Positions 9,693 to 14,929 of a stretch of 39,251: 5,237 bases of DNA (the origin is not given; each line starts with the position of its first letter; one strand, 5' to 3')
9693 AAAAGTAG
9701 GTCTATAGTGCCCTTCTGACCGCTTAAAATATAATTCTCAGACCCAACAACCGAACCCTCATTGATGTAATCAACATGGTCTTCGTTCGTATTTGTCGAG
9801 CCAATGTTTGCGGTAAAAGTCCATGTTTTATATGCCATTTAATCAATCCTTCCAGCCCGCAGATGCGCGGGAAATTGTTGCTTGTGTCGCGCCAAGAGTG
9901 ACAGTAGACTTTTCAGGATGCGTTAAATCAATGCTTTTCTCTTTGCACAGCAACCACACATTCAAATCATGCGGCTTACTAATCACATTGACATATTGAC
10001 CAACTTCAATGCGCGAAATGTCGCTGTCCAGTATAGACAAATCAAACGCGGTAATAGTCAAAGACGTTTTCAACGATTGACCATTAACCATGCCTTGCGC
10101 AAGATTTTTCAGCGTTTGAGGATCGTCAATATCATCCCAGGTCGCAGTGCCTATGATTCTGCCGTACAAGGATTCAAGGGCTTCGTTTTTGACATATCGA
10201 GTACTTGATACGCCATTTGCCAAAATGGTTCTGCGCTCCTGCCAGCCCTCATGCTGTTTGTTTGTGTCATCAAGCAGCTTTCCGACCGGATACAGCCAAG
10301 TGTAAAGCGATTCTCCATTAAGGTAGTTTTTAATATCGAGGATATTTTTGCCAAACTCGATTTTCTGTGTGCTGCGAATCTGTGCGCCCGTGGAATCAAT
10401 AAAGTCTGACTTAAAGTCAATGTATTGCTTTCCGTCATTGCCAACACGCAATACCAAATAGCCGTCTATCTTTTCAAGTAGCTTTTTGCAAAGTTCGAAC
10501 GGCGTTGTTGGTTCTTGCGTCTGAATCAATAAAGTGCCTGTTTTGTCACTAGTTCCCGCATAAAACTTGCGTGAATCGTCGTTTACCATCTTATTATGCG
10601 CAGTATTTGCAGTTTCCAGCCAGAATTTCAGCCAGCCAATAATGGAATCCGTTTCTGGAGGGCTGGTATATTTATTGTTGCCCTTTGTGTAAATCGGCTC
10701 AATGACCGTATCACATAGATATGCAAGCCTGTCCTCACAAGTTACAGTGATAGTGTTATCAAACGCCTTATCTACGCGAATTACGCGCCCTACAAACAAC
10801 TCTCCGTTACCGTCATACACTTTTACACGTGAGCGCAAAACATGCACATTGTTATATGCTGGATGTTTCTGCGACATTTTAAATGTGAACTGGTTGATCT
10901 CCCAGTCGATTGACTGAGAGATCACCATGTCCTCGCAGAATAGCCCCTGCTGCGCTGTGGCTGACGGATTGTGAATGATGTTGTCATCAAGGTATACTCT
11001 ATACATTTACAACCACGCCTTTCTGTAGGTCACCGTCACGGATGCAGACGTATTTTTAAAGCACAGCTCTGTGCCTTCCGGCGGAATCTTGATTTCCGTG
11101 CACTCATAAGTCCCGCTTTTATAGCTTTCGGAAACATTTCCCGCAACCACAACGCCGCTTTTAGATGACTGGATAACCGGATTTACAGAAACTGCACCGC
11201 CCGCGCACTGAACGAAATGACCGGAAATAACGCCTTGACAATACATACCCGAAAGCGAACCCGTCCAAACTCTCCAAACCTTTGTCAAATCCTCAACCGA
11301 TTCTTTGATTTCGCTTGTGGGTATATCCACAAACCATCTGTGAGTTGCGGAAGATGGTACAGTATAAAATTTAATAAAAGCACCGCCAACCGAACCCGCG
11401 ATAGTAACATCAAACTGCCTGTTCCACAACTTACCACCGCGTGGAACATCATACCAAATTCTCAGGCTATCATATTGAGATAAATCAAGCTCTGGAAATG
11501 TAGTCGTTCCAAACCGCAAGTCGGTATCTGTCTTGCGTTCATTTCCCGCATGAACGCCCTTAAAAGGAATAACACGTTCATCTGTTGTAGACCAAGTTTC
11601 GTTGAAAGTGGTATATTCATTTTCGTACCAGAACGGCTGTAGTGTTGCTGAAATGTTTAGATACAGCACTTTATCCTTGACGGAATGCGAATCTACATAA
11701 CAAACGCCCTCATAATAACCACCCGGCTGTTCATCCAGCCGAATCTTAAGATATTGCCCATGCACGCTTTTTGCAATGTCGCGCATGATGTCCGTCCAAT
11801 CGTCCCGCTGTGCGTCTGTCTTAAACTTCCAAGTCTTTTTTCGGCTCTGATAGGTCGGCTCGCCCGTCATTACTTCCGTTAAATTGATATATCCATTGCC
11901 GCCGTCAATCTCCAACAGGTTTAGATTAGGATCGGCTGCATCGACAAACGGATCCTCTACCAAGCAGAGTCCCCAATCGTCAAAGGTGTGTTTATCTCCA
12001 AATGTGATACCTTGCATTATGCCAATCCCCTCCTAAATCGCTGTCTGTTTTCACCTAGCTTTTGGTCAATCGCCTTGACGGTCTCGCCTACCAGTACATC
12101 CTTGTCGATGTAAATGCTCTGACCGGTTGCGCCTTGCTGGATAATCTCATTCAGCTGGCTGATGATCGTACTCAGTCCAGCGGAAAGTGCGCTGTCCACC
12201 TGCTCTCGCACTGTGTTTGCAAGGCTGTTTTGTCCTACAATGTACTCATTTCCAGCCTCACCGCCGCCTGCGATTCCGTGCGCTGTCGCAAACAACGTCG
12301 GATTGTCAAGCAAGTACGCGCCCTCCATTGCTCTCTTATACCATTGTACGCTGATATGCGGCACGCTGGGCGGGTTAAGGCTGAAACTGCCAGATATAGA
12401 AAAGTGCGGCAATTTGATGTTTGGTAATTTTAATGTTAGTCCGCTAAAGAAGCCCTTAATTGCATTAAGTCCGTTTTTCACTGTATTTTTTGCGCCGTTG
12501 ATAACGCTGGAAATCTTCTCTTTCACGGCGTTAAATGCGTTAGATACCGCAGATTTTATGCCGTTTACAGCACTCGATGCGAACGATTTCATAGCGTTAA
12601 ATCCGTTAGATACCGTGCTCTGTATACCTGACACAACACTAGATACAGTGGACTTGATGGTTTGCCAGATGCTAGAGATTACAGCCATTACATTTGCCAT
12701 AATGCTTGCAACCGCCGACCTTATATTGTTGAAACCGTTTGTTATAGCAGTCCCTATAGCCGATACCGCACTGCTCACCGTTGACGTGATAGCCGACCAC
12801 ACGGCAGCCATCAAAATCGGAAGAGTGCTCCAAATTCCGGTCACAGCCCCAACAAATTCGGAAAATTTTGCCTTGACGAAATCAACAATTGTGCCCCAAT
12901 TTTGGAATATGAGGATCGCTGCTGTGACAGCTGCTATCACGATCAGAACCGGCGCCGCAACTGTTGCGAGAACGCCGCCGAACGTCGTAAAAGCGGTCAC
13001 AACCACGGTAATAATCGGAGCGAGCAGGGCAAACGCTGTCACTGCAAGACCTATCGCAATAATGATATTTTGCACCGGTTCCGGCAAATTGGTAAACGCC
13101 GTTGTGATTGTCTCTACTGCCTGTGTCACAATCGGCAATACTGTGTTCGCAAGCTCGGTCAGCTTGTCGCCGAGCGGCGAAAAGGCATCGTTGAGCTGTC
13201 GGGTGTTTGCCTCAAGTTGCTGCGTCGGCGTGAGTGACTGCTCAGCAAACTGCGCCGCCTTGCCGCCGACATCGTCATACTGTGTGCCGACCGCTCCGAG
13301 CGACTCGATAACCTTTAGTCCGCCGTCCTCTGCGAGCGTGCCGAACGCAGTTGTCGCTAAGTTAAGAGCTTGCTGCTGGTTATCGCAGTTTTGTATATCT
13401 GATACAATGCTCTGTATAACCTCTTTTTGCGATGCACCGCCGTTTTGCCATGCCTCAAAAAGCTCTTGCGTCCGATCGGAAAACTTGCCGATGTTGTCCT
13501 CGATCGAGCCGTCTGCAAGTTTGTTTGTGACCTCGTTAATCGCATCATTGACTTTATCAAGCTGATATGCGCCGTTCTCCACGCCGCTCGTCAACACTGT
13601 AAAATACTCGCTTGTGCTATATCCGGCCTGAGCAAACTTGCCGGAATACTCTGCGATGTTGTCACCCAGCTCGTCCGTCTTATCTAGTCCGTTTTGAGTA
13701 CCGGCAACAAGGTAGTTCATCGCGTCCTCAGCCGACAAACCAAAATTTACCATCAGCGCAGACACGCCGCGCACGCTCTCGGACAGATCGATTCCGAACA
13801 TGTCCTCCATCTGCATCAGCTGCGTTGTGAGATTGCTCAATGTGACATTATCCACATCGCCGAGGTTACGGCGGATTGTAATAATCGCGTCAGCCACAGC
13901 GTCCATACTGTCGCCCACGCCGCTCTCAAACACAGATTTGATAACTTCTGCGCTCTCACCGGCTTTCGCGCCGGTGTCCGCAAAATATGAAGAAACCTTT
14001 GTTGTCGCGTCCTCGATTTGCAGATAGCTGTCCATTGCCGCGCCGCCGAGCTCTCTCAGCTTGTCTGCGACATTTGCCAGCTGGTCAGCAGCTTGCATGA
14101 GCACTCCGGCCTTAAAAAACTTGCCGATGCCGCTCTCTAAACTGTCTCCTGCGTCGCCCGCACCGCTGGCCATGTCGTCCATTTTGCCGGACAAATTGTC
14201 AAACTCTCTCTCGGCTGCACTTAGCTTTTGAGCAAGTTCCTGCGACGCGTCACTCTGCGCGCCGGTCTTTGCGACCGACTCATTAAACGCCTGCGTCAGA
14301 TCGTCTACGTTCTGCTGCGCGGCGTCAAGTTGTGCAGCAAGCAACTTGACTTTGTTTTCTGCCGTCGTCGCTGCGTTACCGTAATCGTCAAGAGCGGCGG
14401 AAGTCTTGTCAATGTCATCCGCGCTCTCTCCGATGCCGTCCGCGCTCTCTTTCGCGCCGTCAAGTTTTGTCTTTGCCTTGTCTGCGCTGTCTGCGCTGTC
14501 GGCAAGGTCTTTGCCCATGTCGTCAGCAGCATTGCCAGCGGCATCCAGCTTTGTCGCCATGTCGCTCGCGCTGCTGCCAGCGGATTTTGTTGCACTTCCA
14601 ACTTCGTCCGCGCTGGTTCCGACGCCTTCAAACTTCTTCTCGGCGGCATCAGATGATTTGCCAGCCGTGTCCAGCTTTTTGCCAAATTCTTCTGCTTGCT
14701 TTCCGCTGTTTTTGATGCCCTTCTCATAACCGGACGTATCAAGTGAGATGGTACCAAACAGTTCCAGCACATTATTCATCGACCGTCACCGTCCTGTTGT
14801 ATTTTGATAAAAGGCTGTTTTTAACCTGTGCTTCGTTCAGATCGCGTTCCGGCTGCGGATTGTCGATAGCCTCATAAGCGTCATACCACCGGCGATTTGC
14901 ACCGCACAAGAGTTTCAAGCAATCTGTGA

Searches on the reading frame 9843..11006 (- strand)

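Call 97: search_protein_families(library=pfam, proteins=[window:9843-11006:-], max_evalue=0.001)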
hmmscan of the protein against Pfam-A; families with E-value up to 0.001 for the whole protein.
window:9843-11006:- (387 aa): 2 families
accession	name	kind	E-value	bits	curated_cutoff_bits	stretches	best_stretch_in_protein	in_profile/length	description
PF06605.17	Prophage_tail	-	7.2e-20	72.1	31.3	1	111-383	9-248/250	Prophage endopeptidase tail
PF24032.1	YQBQ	-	2.9e-05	24.1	27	0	32-97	6-69/294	YQBQ-like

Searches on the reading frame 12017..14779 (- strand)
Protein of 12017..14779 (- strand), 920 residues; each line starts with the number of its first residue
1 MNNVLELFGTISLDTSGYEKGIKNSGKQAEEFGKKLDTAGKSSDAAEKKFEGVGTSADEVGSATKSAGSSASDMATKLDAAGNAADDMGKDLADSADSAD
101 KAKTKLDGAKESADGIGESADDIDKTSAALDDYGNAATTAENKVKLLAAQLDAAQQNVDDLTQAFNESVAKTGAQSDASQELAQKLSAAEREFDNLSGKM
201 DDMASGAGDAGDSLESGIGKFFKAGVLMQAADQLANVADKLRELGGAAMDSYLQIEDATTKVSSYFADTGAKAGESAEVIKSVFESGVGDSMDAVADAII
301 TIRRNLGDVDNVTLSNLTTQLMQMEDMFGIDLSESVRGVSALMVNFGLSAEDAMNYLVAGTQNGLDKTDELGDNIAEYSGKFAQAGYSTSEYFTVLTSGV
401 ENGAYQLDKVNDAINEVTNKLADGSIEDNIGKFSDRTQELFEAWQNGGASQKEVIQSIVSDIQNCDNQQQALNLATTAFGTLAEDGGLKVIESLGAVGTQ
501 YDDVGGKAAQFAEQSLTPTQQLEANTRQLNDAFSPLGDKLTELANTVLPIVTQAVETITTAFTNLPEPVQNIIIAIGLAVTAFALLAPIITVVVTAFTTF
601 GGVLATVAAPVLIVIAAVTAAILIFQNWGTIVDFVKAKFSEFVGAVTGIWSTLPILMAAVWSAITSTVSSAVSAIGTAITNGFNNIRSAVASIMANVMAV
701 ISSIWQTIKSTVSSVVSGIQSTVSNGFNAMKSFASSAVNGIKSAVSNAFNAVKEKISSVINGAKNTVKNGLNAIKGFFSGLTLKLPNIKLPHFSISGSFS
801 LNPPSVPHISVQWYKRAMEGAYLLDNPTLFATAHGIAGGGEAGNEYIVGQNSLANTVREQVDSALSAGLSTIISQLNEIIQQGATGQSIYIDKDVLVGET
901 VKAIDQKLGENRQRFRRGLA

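Call 97: search_protein_families(library=pfam, proteins=[window:12017-14779:-], max_evalue=0.001)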
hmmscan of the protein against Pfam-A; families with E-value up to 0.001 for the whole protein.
window:12017-14779:- (920 aa): 5 families
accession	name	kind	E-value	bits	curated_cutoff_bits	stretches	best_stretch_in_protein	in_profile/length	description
PF10145.14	PhageMin_Tail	-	1.1e-16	61.7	33.2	1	289-480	8-201/201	Phage-related minor tail protein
PF20667.3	Sec10_N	-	3.5e-06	27.6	27.4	0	150-216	14-81/118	Exocyst complex component Sec10, N-terminal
PF12795.12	MscS_porin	-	0.00033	20.8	34.4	1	22-164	32-171/238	Mechanosensitive ion channel porin domain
PF04513.17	Baculo_PEP_C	-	0.00069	20.1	38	0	662-738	48-123/140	Baculovirus polyhedron envelope protein, PEP, C terminus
PF25764.1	KIF21A_4th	-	0.00085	19.5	33.1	0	139-204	58-124/183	KIF21A-like domain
